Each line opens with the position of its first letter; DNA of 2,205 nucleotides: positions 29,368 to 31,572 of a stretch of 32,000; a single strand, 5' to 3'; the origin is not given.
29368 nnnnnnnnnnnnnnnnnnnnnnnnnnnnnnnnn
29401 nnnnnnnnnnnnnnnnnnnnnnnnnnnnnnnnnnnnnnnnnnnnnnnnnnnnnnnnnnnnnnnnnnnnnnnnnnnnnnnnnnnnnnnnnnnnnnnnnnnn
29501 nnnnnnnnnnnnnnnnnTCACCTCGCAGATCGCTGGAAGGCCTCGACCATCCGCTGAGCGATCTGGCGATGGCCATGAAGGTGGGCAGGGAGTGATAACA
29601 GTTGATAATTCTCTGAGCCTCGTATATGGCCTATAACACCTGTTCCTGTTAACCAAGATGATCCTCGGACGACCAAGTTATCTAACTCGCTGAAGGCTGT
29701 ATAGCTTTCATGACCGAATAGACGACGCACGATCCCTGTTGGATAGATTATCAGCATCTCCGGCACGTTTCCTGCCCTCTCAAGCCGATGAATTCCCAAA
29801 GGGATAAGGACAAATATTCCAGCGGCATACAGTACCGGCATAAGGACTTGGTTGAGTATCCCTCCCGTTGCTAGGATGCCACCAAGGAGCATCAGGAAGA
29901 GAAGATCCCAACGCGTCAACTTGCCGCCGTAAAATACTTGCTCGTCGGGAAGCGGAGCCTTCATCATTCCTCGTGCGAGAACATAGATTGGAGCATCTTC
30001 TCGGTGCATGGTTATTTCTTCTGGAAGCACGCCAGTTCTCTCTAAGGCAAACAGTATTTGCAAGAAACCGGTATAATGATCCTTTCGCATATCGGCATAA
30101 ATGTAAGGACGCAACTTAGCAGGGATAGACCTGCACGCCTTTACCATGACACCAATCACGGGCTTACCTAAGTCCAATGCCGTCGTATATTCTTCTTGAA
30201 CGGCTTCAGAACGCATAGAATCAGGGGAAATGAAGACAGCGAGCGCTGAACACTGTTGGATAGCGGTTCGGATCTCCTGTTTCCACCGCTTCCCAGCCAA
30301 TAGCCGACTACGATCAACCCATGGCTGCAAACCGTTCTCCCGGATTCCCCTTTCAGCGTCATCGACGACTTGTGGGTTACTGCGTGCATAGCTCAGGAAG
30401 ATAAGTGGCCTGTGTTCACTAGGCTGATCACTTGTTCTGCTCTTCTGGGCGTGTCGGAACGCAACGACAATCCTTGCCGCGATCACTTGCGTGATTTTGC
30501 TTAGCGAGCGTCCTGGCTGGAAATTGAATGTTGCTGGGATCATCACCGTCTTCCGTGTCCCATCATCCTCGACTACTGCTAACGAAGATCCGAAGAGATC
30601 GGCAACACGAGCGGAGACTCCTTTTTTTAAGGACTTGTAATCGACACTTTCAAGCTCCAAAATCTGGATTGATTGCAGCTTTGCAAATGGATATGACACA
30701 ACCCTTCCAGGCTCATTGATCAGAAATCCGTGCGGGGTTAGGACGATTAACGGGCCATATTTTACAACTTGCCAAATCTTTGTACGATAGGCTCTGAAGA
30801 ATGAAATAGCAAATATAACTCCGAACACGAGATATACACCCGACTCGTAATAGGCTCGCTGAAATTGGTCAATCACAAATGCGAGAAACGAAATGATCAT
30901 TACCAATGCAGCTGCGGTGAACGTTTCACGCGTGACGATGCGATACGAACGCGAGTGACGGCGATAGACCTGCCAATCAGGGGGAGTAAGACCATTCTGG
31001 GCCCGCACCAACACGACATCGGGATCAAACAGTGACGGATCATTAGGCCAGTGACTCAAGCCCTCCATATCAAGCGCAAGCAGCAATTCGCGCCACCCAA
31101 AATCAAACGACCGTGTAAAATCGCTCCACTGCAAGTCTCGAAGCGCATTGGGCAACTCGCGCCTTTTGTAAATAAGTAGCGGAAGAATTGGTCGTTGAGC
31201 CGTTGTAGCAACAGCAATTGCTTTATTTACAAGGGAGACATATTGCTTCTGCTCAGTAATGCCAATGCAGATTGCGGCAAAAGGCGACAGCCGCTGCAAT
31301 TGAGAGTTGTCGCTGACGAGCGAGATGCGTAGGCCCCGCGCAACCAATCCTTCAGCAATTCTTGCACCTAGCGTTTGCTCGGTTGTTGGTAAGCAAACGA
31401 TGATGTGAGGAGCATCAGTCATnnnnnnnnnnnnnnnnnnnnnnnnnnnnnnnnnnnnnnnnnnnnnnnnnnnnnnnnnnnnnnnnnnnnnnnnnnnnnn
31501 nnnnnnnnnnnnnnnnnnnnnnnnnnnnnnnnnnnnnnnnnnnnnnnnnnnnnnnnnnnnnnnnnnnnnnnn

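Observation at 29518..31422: Internally duplicated [TIR - 2 TM - PH-like] protein; first TIR copy looks catalytically degenerate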

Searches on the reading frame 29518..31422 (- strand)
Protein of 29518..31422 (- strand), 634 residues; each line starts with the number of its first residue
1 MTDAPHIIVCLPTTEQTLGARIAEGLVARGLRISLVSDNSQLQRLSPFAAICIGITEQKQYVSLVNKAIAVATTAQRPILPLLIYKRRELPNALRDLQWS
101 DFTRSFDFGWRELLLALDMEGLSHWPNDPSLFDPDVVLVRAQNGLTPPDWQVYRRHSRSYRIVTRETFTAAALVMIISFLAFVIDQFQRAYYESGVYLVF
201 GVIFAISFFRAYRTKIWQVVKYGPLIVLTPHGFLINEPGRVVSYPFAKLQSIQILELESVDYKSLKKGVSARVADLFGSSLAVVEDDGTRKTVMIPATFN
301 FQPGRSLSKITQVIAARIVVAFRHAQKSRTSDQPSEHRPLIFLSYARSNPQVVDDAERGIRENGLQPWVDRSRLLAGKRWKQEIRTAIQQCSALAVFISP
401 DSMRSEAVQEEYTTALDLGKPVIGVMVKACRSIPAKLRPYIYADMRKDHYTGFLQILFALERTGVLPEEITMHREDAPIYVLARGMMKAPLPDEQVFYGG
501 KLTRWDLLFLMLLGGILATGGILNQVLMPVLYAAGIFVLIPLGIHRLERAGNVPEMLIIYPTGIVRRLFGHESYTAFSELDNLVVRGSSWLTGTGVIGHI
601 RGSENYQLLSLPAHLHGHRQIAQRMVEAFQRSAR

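Call 3: search_protein_families(library=pfam, proteins=[window:29518-31422:-], max_evalue=10)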
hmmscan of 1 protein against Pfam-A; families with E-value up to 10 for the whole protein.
window:29518-31422:- (634 aa): 4 families
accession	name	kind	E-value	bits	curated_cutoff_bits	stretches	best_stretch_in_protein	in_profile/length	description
PF13676.11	TIR_2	-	1.1e-23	84.5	28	2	341-453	1-118/122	TIR domain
PF08937.16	ThsB_TIR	-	1.3e-06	29.2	21.2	1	377-428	45-96/100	Thoeris protein ThsB, TIR-like domain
PF01582.25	TIR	-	0.0039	17.4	21.3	1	359-420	24-85/179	TIR domain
PF13033.11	DUF3894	-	3.6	8.2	25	0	52-65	24-37/54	Protein of unknown function (DUF3894)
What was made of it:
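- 30028..30411 (-): C-terminal catalytic-type TIR domain (aa 338-465). Pfam TIR_2 E 1.1e-23 and ThsB_TIR 1.3e-6 (call 3).
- On TIR domain (Pfam TIR_2, PF13676) - C-terminal copy: E 1.1e-23, 84.5 bits against a cut-off of 28, covering aa 341-453 and profile positions 1-118 of 122 (call 3).
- On Thoeris (ThsB with ThsA): The ThsB_TIR Pfam match covers only 52 residues (call 3).
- On CBASS TIR-SAVED effector: No SAVED match appears in Pfam (call 3).
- Closest known: Bacterial and eukaryotic TIR-domain NAD+ hydrolases. Same: The C-terminal TIR matches Pfam TIR_2 and ThsB_TIR (call 3).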

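Call 4: search_protein_families(library=padloc, proteins=[window:29518-31422:-], max_evalue=10)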
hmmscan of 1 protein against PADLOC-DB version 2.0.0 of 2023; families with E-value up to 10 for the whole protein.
window:29518-31422:- (634 aa): 9 families
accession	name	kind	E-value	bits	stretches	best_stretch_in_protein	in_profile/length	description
PDLC02012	SAVED5--SAVED_TIR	-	1.3e-14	52.2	1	331-418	4-94/404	-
PDLC02403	Aga_TIR-PNTD1-PNTD2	-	5.6e-10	36.8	2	364-468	29-139/443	Class I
PDLC02421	Aga_TIR-PNTD1-PNTD2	-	1.4e-09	35.6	2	338-466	3-138/430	Class I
PDLC02416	Aga_REase-TIR-PNTD1-PNTD2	-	1.5e-06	25.2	2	360-469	177-284/572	Class I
PDLC02400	Aga_TIR-PNTD1-PNTD2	-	0.00038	16.9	2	359-465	208-320/639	Class I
PDLC05062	PDC-S66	-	0.0012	16.4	1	327-411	137-222/282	-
PDLC00418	ThsB1|ThsB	-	0.0014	16.5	1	384-439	57-114/155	TIR-like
PDLC00728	Effector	-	0.035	11.1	1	337-411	8-83/432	TIR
PDLC00727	Effector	-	0.041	10.3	1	341-411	176-247/590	TIR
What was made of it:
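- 30028..30411 (-): PADLOC TIR models reach 1.3e-14 (call 4).
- On CBASS TIR-SAVED effector: The PADLOC SAVED_TIR hit covers only model positions 4-94 of 404, which is the TIR part (call 4).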

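Call 5: search_protein_families(library=ncbifam, proteins=[window:29518-31422:-], max_evalue=10)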
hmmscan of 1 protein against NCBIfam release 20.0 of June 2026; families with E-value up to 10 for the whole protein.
window:29518-31422:- (634 aa): 3 families
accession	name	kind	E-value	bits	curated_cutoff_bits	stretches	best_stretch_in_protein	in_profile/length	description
NF041635.1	STM3941_fam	subfamily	0.0029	17.5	40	1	169-253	9-91/157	STM3941 family protein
NF040588.1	FxsC_Nterm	equivalog_domain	0.0096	15.9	130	1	361-413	42-93/182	TIR-like protein FxsC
TIGR02544.1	III_secr_YscJ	equivalog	0.18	11.5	161.95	1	305-346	114-153/193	type III secretion system inner membrane ring lipoprotein SctJ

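Call 10: find_homologous_proteins(query=window:29518-31422:-, max_evalue=0.001)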
Query window:29518-31422:- (634 aa): 10 proteins with E <= 0.001 among 8000 candidates.
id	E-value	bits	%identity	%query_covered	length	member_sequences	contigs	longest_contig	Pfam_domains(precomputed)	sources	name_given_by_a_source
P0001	0.0e+0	1428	100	100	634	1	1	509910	PF13676.12,PF08937.17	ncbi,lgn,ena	-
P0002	6.5e-257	872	62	100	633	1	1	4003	PF13676.12,PF08937.17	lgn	-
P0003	7.2e-231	786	59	100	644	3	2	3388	PF13676.12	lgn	-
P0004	1.3e-128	448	40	100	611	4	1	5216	PF13676.12,PF08937.17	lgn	-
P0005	2.9e-5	41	30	17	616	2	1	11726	PF01582.26,PF13401.13,PF13676.12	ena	-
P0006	6.4e-5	40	29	21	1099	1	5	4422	PF01582.26,PF17874.8,PF00515.35,PF13424.13,PF13176.13,PF13676.12,PF07719.24,PF13191.13,PF13374.13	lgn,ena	-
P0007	8.6e-5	39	29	20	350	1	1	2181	PF13676.12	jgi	jgi:hypothetical protein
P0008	3.4e-4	37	31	17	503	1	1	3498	PF00078.33,PF13676.12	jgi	jgi:RNA-directed DNA polymerase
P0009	3.5e-4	37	35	14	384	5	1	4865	PF13676.12,PF05154.22,PF08937.17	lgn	-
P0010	8.4e-4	36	32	15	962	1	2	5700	PF23598.2,PF01582.26,PF25497.2,PF08477.20,PF12799.14,PF13676.12,PF13855.13,PF16095.12,PF00071.29,PF08937.17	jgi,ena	-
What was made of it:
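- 29518..31422 (-): Whole gene, 634 aa: [degenerate TIR - 2TM - PH-like] - [catalytic-type TIR - 2TM - PH-like]. An identical protein, P0001, is in public collections on a 509,910-bp contig (call 10).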

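Call 12: list_cluster_members(proteins=[P0001, P0002, P0003, P0004])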
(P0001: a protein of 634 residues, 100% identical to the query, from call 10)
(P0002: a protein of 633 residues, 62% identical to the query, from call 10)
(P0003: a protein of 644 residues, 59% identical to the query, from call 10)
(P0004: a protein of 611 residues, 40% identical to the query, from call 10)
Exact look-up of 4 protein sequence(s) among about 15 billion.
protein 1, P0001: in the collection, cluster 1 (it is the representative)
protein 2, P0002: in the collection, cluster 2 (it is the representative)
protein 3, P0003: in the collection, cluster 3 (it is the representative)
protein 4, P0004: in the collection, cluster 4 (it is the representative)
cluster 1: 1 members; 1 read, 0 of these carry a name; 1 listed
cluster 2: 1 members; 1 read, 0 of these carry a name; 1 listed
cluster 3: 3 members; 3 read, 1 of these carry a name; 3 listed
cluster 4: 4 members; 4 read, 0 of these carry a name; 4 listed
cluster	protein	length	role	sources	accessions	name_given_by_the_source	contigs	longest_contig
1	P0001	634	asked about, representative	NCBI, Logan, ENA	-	-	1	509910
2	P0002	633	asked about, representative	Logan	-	-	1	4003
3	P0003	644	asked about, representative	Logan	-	-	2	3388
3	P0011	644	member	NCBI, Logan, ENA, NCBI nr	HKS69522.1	MAG TPA: toll/interleukin-1 receptor domain-containing protein [Ktedonobacterales ... | toll/interleukin-1 receptor domain-containing protein [Ktedonobacterales bacterium]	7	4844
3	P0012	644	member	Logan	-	-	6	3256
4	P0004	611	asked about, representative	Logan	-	-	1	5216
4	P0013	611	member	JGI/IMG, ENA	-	-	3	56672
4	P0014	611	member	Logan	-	-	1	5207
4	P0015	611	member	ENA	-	-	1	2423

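Call 19: find_encoding_contigs(protein=P0001, flank=10000, max_places=3)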
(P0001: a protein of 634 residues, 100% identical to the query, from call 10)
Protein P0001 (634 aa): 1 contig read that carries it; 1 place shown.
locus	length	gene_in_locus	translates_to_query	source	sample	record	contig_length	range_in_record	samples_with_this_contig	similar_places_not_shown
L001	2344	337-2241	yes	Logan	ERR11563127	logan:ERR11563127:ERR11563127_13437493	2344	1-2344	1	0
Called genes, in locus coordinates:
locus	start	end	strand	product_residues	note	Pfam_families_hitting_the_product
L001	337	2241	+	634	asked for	PF08937:ThsB_TIR (weak), PF13676:TIR_2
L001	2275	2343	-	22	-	?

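Call 20: find_encoding_contigs(protein=P0004, flank=10000, max_places=4)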
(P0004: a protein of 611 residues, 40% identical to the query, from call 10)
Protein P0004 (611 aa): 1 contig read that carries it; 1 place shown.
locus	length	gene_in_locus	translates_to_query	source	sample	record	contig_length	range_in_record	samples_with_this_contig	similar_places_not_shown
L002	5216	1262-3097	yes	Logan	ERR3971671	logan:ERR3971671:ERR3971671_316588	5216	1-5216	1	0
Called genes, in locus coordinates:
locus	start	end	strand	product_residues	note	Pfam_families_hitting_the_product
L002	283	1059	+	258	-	PF13676:TIR_2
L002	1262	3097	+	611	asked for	PF08937:ThsB_TIR (weak), PF13676:TIR_2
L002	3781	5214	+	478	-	?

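Call 21: find_encoding_contigs(protein=P0013, flank=10000, max_places=4)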
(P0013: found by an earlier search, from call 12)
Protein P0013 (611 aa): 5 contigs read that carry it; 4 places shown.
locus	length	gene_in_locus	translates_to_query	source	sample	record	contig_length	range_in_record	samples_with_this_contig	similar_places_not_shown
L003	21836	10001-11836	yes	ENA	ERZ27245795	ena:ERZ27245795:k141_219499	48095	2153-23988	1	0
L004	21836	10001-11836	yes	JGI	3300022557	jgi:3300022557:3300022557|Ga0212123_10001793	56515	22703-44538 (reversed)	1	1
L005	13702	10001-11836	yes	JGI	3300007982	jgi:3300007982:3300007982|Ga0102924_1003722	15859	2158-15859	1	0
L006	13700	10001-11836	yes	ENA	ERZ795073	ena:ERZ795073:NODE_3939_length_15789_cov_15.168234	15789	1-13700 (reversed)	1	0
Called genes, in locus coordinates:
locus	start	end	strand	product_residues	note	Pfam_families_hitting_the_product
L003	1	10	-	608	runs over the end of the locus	PF00239:Resolvase, PF07508:Recombinase, PF13408:Zn_ribbon_recom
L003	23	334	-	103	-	-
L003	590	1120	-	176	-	-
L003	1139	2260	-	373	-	-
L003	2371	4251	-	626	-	-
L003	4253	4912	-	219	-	-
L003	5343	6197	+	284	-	-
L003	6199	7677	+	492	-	PF00144:Beta-lactamase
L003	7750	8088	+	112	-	-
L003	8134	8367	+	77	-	-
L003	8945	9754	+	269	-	PF01582:TIR (weak), PF08937:ThsB_TIR (faint), PF13676:TIR_2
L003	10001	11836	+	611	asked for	PF08937:ThsB_TIR, PF13676:TIR_2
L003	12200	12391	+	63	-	-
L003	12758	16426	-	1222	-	PF13676:TIR_2, PF00931:NB-ARC, PF25391:WD40_Gbeta, PF00400:WD40, PF23381:Beta-prop_IFT122_1st, PF24105:Beta-prop_CAF1B_HIR1, PF24782:WD40_MABP1-WDR62_2nd, PF24796:WDR55, +124 more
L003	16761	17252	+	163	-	PF08937:ThsB_TIR, PF13676:TIR_2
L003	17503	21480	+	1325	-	PF02861:Clp_N, PF13676:TIR_2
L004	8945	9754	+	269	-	PF01582:TIR (weak), PF08937:ThsB_TIR (faint), PF13676:TIR_2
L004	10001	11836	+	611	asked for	PF08937:ThsB_TIR, PF13676:TIR_2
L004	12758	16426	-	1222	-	PF13676:TIR_2, PF00931:NB-ARC, PF25391:WD40_Gbeta, PF00400:WD40, PF23381:Beta-prop_IFT122_1st, PF24105:Beta-prop_CAF1B_HIR1, PF24782:WD40_MABP1-WDR62_2nd, PF24796:WDR55, +124 more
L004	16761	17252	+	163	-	PF08937:ThsB_TIR, PF13676:TIR_2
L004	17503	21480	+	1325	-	PF02861:Clp_N, PF13676:TIR_2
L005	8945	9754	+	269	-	PF01582:TIR (weak), PF08937:ThsB_TIR (faint), PF13676:TIR_2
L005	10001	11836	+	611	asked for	PF08937:ThsB_TIR, PF13676:TIR_2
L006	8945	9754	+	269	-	PF01582:TIR (weak), PF08937:ThsB_TIR (faint), PF13676:TIR_2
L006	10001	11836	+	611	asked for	PF08937:ThsB_TIR, PF13676:TIR_2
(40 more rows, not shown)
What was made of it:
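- One homologue lies in an island of TIR, TIR-NB-ARC-WD40 and Clp_N-TIR genes next to a serine recombinase (call 21).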

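Call 22: find_encoding_contigs(protein=P0003, flank=10000, max_places=4)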
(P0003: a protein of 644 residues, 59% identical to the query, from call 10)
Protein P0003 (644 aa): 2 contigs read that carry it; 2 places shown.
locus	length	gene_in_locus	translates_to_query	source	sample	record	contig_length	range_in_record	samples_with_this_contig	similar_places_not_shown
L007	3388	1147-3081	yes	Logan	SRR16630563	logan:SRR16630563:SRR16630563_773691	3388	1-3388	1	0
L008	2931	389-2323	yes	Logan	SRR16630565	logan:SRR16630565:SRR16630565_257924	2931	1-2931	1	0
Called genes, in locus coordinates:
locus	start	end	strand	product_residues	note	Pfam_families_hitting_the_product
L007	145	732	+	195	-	-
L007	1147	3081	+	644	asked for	PF13676:TIR_2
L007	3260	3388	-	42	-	?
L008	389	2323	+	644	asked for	PF13676:TIR_2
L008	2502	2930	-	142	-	?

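Call 23: find_encoding_contigs(protein=P0002, flank=10000, max_places=4)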
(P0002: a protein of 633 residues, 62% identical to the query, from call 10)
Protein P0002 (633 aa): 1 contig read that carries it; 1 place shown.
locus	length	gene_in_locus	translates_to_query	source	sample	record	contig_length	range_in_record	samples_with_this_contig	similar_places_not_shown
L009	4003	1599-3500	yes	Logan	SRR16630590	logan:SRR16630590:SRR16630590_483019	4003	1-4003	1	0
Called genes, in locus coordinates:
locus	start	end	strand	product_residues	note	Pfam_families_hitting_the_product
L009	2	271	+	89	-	?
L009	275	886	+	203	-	PF13302:Acetyltransf_3, PF00583:Acetyltransf_1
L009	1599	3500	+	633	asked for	PF08937:ThsB_TIR (faint), PF13676:TIR_2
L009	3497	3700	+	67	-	-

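Call 24: predict_structure(alignment_id=A1)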
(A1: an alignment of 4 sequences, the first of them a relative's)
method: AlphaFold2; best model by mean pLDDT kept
length: 634 residues; sequences in the alignment: 4
mean_pLDDT: 65.2   pTM: 0.56
mean pLDDT of the five models: 65.2, 62.8, 45.2, 43.4, 40.4
residues with pLDDT >= 90: 1; 70-90: 325; 50-70: 135; < 50: 173
segments of 3 or more residues with pLDDT < 50: 86-90, 93-108, 127-129, 157-173, 188-221, 258-277, 299-307, 329-337, 373-376, 500-508, 511-515, 517-522, 527-553
pLDDT, mean of each block of 10 residues (from residue 1): 73 75 73 83 74 68 76 75 52 45 41 70 57 74 70 58 41 50 49 46 47 37 71 75 84 64 37 47 82 64 43 75 68 49 70 70 71 56 79 85 77 88 81 76 68 76 68 63 77 77 44 46 46 42 33 68 80 82 76 75 79 72 87 69
secondary structure, 60 per line:
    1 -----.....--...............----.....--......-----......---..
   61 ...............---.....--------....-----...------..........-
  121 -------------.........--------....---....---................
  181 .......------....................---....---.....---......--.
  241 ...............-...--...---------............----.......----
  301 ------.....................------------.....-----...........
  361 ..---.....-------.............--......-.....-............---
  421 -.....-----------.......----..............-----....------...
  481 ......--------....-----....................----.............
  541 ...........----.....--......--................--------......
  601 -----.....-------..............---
elements in order (helices of 4 or more, strands of 3 or more residues): E6-10 H13-27 E32-36 H39-44 E50-55 H59-75 E79-83 H92-95 H110-119 H134-142 E151-154 E158-161 H165-187 H194-213 E217-220 E224-228 E232-237 E240-245 E249-255 E277-285 E290-296 H307-327 E340-344 H350-362 E366-370 H378-390 E393-398 H400-404 H406-417 E422-426 E441-444 H449-462 H468-471 H478-486 E495-498 H504-523 H528-551 E556-560 E563-568 E571-576 E580-586 E595-600 E606-610 H618-631
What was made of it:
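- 29530..29769 (-): PH-like beta-rich domain 2 (aa 552-631; six strands plus a C-terminal helix). AF2 secondary structure (call 24).
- The full-length AF2 model is only moderate (pLDDT 65, call 24), and the tools return no coordinates or PAE.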
